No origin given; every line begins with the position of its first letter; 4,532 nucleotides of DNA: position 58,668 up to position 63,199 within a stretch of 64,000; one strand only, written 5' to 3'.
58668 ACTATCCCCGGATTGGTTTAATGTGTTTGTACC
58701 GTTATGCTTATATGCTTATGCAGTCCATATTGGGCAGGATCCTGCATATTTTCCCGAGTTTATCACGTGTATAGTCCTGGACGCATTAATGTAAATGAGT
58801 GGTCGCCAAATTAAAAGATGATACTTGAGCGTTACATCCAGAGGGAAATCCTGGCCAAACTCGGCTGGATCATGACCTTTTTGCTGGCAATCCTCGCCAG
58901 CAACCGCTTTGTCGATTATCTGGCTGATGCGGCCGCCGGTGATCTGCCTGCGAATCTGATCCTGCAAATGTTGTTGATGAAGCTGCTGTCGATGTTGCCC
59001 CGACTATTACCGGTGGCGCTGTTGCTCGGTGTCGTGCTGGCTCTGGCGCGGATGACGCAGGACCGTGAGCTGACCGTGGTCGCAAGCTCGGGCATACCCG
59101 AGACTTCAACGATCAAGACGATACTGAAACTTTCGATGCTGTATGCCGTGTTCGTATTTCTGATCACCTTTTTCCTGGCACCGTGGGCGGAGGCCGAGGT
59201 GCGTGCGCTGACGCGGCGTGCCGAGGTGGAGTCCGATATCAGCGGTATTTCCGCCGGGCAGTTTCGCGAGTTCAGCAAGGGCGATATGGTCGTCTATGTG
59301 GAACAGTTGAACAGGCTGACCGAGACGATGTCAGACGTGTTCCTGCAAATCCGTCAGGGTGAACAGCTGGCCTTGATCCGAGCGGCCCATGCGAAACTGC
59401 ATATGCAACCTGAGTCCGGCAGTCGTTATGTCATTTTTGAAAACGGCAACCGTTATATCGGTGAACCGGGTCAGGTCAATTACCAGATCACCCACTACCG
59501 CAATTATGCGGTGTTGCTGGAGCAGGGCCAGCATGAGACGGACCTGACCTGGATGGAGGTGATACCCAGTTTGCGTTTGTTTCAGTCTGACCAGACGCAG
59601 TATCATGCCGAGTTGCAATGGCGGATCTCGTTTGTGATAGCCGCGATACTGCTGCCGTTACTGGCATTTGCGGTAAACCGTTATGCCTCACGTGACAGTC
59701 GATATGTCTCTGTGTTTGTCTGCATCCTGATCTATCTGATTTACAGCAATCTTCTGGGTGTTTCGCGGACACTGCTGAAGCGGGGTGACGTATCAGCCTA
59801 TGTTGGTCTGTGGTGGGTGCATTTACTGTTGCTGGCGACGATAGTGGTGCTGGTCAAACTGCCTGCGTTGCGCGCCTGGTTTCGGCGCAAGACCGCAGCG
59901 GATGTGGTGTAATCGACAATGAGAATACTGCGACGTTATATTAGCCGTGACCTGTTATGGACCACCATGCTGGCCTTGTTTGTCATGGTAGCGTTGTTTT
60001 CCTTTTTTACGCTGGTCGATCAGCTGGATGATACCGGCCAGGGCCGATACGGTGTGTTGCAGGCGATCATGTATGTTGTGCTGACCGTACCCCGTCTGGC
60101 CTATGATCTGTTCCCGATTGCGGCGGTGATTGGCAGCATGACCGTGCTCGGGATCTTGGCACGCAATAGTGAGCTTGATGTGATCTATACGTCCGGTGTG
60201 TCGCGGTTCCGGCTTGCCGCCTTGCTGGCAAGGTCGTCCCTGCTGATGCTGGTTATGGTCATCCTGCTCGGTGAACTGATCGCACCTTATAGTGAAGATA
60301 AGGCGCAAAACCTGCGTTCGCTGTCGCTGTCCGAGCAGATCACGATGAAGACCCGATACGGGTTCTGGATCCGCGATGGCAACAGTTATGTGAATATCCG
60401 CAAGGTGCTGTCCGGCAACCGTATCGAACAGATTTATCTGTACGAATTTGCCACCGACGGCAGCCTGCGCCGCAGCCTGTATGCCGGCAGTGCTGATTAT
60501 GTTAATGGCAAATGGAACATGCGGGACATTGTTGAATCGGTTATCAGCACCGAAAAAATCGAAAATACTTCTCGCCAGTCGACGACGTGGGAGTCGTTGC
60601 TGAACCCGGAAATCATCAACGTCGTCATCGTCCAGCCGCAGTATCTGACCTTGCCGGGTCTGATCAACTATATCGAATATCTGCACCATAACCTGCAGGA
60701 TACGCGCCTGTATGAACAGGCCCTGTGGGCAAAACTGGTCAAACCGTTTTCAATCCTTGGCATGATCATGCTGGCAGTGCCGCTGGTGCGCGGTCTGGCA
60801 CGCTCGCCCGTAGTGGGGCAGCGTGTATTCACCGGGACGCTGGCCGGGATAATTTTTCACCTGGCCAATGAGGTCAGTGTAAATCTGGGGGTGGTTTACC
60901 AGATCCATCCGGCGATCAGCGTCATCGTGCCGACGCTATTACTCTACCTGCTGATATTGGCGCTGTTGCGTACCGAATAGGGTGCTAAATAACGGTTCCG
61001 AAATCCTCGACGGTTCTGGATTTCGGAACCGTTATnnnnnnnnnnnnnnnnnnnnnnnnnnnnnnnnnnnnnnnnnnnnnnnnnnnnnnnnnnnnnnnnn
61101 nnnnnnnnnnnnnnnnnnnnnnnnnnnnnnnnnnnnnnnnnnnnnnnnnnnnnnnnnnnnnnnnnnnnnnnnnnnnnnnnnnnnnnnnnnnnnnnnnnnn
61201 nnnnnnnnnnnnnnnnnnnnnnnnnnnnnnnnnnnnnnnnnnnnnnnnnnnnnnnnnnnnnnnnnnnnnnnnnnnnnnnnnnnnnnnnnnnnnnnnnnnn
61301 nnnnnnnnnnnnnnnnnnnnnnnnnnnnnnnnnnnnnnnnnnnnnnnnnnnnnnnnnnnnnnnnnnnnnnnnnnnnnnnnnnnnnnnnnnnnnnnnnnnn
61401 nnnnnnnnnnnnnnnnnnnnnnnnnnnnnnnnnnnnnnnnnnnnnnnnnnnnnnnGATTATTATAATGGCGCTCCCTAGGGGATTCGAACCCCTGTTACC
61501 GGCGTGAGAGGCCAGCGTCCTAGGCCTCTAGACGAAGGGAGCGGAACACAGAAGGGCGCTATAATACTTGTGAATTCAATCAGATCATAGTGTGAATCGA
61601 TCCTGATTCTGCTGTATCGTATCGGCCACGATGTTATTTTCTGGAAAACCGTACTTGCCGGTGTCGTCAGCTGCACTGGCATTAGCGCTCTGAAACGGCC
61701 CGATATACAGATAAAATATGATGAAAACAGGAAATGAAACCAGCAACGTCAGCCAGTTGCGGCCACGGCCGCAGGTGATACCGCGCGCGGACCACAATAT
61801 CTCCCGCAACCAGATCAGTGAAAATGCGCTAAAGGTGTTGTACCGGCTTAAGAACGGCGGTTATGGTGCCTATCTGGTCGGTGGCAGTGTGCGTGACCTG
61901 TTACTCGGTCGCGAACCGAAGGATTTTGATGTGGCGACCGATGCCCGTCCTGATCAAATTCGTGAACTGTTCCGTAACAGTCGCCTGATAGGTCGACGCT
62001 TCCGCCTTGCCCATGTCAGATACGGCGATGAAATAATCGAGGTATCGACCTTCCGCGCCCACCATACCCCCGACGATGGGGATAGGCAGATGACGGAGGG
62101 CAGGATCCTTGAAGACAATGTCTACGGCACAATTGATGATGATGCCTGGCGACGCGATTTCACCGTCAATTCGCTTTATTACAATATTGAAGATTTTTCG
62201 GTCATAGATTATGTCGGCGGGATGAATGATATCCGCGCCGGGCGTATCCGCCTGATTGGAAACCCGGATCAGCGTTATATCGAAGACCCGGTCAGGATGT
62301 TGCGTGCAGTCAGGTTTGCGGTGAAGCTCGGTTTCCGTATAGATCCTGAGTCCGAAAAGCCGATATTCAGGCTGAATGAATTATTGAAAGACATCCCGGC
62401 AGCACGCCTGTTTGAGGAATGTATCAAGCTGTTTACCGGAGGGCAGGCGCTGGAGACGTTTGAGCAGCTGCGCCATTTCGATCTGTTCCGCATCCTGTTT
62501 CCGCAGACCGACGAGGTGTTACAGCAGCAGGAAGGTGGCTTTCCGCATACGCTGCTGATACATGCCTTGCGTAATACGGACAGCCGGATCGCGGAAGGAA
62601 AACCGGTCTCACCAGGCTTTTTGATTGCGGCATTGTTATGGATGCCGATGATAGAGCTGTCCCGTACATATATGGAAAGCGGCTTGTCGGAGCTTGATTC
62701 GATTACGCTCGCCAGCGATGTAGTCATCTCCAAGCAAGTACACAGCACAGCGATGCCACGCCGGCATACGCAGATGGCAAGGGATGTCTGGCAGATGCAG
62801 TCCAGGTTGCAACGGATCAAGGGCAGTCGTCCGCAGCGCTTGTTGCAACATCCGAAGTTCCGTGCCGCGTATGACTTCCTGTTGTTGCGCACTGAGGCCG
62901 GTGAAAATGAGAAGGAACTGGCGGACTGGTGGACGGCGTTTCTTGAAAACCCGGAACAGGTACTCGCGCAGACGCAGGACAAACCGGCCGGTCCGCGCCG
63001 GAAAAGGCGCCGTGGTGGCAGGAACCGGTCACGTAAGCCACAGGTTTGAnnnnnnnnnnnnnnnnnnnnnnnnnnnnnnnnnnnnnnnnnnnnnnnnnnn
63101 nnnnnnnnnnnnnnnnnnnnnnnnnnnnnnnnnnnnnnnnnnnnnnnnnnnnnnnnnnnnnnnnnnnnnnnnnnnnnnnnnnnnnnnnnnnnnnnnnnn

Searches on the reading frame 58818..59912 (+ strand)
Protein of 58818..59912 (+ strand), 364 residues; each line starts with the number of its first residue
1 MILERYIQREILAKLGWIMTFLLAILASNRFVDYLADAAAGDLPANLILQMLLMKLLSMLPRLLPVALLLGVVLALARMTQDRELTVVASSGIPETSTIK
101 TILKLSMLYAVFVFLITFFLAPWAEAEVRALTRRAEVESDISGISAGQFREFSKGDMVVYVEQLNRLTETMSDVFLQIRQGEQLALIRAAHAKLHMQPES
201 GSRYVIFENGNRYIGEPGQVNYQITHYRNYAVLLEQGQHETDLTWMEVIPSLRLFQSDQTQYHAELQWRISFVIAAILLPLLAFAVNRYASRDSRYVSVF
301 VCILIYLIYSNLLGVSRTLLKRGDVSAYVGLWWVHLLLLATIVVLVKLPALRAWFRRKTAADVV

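Call 34: search_protein_families(library=pfam, proteins=[window:58818-59912:+], max_evalue=0.00001)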
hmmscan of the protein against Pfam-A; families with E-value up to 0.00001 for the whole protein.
window:58818-59912:+ (364 aa): 1 family
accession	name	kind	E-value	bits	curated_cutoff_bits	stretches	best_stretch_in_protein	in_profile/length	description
PF03739.19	LptF_LptG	-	3.6e-59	201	27.9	1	5-346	1-351/353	Lipopolysaccharide export system permease LptF/LptG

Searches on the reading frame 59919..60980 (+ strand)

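Call 34: search_protein_families(library=pfam, proteins=[window:59919-60980:+], max_evalue=0.00001)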
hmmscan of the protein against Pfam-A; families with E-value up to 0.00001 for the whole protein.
window:59919-60980:+ (353 aa): 1 family
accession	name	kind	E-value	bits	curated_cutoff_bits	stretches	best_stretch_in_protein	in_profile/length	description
PF03739.19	LptF_LptG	-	3e-63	214.4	27.9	1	6-351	1-352/353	Lipopolysaccharide export system permease LptF/LptG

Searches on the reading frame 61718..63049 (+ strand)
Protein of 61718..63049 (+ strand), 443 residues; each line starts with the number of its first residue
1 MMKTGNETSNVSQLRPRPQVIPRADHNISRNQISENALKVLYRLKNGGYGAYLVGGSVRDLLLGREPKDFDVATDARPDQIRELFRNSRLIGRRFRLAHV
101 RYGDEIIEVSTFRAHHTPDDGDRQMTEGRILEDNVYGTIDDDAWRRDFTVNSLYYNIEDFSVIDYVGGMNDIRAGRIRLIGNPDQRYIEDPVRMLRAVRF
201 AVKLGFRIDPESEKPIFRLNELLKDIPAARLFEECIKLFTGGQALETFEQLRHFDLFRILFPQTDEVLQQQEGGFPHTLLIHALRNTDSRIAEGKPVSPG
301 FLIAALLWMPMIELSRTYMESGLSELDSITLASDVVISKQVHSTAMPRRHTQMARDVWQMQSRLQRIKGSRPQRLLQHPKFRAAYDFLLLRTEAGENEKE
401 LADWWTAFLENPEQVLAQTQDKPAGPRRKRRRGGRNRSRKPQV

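Call 34: search_protein_families(library=pfam, proteins=[window:61718-63049:+], max_evalue=0.00001)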
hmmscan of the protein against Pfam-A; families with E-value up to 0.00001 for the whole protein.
window:61718-63049:+ (443 aa): 3 families
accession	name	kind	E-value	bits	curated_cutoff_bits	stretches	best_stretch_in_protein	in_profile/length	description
PF01743.26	PolyA_pol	-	7.1e-40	136.7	23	1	51-178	1-126/126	Poly A polymerase head domain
PF12626.12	PolyA_pol_arg_C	-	1.6e-36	125.4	22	1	322-433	2-115/119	Polymerase A arginine-rich C-terminus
PF12627.12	PolyA_pol_RNAbd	-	2.9e-18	65.8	22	1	205-266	1-62/64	Probable RNA and SrmB- binding site of polymerase A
